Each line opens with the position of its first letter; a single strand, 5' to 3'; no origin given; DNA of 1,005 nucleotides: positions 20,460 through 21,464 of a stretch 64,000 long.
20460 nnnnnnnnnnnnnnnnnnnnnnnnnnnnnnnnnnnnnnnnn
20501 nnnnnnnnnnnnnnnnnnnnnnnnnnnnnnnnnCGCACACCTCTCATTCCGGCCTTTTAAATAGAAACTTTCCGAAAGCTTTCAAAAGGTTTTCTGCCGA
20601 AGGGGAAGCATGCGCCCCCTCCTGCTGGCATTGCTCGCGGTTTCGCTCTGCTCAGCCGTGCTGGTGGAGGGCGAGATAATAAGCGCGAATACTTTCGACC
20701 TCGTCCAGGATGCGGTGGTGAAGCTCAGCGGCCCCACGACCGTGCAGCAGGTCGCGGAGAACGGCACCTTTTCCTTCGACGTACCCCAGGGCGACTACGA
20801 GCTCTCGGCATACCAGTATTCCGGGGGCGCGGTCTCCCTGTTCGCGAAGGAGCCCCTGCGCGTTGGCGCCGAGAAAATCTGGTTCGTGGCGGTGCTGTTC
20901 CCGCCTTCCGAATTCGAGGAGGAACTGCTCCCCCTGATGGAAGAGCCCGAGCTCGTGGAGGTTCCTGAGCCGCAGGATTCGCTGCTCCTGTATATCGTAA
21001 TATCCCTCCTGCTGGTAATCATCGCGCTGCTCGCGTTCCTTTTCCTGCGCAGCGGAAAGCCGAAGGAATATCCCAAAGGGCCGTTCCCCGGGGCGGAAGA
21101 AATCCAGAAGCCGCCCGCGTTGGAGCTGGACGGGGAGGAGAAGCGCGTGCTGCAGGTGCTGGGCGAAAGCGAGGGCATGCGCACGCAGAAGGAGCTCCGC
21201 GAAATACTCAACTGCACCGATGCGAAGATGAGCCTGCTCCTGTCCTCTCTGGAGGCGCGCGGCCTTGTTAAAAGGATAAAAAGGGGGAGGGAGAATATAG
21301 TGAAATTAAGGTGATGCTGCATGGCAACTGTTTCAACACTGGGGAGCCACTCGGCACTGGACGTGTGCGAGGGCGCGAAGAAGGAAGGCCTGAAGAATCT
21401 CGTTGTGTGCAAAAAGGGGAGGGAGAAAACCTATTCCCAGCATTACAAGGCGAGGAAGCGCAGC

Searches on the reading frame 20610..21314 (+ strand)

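Call 67: search_protein_families(library=pfam, proteins=[window:20610-21314:+])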
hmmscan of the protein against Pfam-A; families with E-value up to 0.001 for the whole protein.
window:20610-21314:+ (234 aa): 4 families
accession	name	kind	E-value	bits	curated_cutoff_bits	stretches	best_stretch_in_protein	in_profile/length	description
PF24034.1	DUF7343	-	2.3e-14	53.4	27.6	1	176-233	4-61/62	Domain of unknown function (DUF7343)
PF12802.13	MarR_2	-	1.8e-05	25.2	27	1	173-223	3-53/61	MarR family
PF01978.25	TrmB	-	0.00063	20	25.6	0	171-226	4-58/68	Sugar-specific transcriptional regulator TrmB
PF01047.28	MarR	-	0.00072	19.8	24.6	0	179-224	7-51/59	MarR family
